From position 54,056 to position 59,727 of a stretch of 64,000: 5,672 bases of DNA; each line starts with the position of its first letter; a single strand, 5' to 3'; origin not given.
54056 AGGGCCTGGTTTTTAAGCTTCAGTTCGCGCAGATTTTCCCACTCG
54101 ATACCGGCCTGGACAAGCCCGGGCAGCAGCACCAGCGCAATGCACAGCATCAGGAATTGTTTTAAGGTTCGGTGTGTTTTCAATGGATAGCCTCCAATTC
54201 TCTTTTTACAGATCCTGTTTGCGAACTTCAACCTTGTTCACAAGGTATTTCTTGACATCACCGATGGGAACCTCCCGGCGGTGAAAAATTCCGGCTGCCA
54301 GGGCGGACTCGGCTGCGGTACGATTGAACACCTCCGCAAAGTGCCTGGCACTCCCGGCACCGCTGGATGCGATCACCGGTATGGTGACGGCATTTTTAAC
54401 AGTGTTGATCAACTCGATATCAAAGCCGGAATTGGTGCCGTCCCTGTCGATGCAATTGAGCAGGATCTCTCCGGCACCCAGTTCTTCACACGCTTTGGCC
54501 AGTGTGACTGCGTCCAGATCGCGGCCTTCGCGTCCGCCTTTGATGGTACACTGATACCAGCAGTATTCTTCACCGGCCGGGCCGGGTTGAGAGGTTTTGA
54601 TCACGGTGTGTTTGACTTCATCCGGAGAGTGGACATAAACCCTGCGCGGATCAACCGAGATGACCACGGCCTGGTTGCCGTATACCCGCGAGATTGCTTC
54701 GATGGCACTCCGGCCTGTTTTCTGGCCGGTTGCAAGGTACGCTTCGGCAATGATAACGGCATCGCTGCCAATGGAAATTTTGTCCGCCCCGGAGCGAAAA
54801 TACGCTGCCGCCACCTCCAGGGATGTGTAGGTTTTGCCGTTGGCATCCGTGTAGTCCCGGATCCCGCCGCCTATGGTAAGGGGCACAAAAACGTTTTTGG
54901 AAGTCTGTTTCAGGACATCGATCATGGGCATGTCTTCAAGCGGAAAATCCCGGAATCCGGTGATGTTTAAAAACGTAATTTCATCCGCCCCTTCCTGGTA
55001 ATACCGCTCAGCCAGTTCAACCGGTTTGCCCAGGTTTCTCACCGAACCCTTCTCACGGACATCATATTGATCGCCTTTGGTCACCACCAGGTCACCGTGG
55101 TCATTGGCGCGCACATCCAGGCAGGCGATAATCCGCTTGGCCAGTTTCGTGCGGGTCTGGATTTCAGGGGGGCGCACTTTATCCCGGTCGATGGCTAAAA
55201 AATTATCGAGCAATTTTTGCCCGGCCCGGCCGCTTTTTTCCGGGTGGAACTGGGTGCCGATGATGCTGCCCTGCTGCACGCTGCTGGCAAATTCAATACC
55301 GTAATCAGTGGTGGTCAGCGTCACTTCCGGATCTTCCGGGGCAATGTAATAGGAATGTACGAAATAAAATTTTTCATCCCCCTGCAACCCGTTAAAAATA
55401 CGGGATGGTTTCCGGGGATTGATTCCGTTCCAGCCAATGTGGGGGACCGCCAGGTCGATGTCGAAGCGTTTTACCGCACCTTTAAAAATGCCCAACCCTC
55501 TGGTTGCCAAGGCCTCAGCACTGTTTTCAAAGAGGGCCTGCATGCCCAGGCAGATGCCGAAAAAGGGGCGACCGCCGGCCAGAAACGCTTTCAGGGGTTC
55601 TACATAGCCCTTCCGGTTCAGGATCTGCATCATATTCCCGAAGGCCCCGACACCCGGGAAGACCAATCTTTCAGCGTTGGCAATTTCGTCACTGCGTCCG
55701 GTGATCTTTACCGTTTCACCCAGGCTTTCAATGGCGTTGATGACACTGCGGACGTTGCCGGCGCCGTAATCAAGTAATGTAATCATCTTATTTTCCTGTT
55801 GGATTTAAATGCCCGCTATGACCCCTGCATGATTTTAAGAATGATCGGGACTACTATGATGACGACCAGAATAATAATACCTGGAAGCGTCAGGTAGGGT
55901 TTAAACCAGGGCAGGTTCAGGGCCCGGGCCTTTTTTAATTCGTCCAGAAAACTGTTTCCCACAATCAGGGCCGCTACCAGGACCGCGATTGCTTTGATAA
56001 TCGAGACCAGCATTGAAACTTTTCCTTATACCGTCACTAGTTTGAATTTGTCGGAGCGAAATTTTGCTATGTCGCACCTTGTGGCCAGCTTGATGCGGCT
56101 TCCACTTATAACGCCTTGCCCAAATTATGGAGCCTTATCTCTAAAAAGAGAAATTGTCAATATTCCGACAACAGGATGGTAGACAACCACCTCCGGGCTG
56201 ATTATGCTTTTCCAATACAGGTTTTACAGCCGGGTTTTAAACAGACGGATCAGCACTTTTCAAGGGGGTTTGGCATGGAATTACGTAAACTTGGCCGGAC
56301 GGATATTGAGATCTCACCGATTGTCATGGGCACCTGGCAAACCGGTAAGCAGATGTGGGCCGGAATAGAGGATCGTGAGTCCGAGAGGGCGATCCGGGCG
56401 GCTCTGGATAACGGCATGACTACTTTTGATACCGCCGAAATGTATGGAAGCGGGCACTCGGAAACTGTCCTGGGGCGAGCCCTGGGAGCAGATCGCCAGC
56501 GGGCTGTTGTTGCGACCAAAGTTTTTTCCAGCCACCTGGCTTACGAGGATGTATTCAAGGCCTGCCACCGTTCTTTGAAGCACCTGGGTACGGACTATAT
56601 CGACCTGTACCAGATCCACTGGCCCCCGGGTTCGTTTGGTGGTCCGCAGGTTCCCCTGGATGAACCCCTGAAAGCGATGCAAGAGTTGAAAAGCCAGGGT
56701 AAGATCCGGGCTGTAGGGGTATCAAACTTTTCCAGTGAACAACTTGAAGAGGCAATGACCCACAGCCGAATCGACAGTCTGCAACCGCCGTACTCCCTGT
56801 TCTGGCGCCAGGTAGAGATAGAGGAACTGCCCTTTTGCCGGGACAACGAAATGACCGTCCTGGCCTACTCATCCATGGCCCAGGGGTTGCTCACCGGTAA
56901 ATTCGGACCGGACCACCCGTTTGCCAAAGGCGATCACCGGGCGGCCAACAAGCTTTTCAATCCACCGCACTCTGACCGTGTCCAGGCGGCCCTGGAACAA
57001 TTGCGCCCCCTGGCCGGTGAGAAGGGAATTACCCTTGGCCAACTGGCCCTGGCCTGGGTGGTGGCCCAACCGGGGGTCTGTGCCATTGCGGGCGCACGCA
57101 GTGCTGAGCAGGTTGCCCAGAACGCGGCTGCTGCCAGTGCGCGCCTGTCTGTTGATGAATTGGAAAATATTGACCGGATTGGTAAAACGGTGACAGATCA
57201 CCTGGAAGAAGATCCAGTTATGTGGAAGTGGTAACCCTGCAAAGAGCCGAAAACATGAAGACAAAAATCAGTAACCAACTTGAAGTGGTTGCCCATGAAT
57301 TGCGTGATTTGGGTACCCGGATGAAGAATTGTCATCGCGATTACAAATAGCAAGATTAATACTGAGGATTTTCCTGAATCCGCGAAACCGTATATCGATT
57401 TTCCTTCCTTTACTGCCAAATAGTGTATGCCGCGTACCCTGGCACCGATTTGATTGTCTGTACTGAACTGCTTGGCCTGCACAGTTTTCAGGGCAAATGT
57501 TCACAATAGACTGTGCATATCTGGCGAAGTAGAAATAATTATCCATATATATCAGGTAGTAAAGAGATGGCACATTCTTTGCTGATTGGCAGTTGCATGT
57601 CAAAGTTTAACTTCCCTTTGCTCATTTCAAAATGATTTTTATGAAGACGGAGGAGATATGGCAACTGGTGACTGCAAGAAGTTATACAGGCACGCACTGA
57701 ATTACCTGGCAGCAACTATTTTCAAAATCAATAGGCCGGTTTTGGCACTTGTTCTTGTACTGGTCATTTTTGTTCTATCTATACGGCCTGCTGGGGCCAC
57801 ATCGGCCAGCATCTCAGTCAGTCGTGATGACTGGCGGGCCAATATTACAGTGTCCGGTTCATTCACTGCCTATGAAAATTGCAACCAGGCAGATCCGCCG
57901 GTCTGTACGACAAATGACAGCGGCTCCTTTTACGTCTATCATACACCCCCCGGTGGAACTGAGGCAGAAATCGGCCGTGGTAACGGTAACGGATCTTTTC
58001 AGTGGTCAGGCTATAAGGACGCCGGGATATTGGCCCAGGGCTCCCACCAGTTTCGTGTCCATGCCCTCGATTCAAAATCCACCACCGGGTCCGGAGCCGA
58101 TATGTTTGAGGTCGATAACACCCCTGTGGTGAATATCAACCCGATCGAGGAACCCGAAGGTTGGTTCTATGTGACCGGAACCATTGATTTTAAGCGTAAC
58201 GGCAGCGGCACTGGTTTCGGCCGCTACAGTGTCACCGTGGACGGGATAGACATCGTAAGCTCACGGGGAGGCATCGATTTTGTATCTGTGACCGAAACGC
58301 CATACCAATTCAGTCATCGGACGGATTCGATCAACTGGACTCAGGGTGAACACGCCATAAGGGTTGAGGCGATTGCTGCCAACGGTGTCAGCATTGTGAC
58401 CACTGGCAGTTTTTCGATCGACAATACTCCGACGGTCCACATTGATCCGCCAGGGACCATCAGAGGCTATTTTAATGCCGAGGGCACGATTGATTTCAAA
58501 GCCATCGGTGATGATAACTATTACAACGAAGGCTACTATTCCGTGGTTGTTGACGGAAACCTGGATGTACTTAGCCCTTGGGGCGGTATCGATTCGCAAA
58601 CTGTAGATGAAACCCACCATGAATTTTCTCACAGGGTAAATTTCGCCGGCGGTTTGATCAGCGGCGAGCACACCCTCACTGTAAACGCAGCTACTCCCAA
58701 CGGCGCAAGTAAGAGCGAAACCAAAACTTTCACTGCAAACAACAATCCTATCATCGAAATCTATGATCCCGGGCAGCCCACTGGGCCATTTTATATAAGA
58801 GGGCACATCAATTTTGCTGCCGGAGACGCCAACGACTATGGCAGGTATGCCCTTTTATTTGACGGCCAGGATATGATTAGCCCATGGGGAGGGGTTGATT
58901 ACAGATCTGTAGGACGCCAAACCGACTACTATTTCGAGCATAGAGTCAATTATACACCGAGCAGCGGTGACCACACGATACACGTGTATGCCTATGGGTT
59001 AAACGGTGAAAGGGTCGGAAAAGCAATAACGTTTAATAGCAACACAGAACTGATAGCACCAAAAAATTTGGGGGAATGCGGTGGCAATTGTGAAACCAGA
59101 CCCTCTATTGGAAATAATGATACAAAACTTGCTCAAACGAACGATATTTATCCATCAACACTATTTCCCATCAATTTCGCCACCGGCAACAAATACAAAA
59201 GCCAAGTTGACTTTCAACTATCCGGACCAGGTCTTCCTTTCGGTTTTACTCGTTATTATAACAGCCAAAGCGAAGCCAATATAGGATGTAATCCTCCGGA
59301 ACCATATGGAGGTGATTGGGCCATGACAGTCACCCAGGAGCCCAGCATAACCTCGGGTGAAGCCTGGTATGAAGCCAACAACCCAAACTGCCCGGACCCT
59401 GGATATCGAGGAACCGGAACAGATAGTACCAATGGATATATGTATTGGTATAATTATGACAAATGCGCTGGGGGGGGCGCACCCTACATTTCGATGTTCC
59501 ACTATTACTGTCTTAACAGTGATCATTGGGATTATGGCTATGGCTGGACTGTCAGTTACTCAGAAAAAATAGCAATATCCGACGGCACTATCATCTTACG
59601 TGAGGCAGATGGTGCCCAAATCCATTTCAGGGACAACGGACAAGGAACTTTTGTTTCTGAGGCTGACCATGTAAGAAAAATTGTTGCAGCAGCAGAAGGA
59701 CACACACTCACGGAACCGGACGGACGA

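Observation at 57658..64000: Giant RHS/YD-repeat protein with a non-canonical domain order (Ig-like repeats, Cys-rich insert, YD shell, then a long array of prealbumin-like repeats)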

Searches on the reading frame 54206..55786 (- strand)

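Call 23: search_protein_families(library=pfam, proteins=[window:54206-55786:-], max_evalue=0.001)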
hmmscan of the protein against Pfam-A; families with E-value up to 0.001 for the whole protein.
window:54206-55786:- (526 aa): 4 families
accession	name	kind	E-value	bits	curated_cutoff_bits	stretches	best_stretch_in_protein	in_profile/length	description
PF00977.27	His_biosynth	-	3.5e-46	157.9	23.6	1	218-506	1-227/228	Histidine biosynthesis protein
PF00117.34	GATase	-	6.2e-22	78.6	22.8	1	4-197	2-187/190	Glutamine amidotransferase class-I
PF01174.25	SNO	-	9.9e-09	35.8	27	1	10-107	6-102/188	SNO glutamine amidotransferase family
PF07685.20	GATase_3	-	0.00035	20.7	27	1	26-102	27-112/196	CobB/CobQ-like glutamine amidotransferase domain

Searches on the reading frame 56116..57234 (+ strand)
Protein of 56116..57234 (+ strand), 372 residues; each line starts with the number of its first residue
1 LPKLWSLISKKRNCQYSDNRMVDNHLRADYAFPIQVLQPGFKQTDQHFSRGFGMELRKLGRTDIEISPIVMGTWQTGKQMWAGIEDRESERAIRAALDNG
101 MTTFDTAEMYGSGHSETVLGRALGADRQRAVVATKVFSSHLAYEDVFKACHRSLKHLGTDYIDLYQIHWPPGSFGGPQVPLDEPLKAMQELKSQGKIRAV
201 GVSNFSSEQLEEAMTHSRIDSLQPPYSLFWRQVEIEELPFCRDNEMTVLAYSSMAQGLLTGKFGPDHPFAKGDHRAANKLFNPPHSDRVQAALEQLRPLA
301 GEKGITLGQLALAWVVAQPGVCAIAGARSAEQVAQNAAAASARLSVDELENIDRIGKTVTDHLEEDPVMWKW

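Call 23: search_protein_families(library=pfam, proteins=[window:56116-57234:+], max_evalue=0.001)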
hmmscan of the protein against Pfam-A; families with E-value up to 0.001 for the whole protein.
window:56116-57234:+ (372 aa): 1 family
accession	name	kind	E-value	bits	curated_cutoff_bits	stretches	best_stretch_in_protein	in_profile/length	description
PF00248.27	Aldo_ket_red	-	1.9e-70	237.7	24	1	68-355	1-289/291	Aldo/keto reductase family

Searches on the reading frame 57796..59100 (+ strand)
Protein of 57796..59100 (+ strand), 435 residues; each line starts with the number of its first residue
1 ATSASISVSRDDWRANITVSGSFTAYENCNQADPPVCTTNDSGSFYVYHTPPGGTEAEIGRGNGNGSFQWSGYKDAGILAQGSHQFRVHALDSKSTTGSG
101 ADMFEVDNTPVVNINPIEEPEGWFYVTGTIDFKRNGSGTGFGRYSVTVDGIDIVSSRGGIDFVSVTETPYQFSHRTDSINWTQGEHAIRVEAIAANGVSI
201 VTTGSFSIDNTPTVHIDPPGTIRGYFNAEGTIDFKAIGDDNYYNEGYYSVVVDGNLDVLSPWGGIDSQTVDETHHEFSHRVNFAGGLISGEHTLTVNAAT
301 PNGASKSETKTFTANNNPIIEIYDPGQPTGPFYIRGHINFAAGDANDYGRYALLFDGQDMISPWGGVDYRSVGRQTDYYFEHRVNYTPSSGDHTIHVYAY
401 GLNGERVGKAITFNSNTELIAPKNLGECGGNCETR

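Call 82: search_protein_families(library=pfam, proteins=[window:57796-59100:+], max_evalue=1)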
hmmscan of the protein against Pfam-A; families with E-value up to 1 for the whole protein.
window:57796-59100:+ (435 aa): 2 families
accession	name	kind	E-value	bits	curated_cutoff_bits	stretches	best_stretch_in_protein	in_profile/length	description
PF13860.13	FlgD_ig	-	0.044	14.2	27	1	63-91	47-76/79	FlgD Ig-like domain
PF09136.16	Glucodextran_B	-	0.064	13.6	27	0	273-315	44-82/83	Glucodextranase, domain B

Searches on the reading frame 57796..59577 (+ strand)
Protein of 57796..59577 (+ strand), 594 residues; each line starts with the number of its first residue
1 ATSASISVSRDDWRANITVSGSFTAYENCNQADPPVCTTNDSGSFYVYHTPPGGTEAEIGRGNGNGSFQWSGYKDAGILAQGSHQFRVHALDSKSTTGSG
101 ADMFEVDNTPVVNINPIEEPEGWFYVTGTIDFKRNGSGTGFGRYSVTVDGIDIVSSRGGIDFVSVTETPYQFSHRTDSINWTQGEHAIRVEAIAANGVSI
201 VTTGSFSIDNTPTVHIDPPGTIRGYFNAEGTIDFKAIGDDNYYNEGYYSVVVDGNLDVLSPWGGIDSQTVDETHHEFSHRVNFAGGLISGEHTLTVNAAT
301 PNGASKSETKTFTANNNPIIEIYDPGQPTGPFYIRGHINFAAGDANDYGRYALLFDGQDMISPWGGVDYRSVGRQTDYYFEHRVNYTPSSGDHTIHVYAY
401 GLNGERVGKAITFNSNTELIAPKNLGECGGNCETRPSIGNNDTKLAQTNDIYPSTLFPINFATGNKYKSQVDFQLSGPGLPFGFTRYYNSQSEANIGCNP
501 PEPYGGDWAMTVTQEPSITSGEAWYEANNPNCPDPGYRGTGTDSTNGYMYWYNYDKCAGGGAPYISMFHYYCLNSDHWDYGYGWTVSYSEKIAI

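Call 60: find_homologous_proteins(query=window:57796-59577:+, max_evalue=0.001)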
Query window:57796-59577:+ (594 aa): 2 proteins with E <= 0.001 among 8000 candidates.
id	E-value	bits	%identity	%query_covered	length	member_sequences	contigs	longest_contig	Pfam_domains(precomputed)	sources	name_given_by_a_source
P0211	5.5e-40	156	25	70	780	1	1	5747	PF24421.2,PF10029.16,PF04234.19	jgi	jgi:hypothetical protein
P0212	3.3e-7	48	47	13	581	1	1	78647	PF05593.20,PF20148.5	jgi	jgi:YD repeat-containing protein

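Call 82: search_protein_families(library=pfam, proteins=[P0211], max_evalue=1)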
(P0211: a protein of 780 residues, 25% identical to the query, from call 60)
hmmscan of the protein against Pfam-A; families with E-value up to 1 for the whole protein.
P0211 (780 aa): 8 families
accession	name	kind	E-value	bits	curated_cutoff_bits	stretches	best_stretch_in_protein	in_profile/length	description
PF04234.18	CopC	-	4.6e-07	31.2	23.3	1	412-452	54-92/92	CopC domain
PF10029.15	DUF2271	-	8.5e-07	29.2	27.3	0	528-563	87-122/136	Predicted periplasmic protein (DUF2271)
PF24421.1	Ig_J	-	7.2e-06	26.5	29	0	422-446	70-94/104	Tip attachment protein J, Ig-like domain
PF07495.19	Y_Y_Y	-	9.5e-05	22.7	26.6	0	424-452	34-64/65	Y_Y_Y domain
PF16967.11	TcfC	-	0.012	15.6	29.4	0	422-449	38-65/68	E-set like domain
PF22352.2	K319L-like_PKD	-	0.024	15.1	27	0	421-452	53-84/84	K319L-like, PKD domain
PF17803.7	Cadherin_4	-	0.038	15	25.1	0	17-53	34-70/71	Bacterial cadherin-like domain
PF09136.16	Glucodextran_B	-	0.038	14.3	27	1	27-69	25-64/83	Glucodextranase, domain B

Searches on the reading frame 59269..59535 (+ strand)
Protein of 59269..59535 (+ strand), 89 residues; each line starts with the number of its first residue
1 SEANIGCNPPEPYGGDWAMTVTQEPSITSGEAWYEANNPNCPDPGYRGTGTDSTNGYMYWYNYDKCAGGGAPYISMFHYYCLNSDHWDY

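Call 82: search_protein_families(library=pfam, proteins=[window:59269-59535:+], max_evalue=1)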
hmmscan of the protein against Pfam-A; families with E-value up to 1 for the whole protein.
seq(89 aa): 0 families
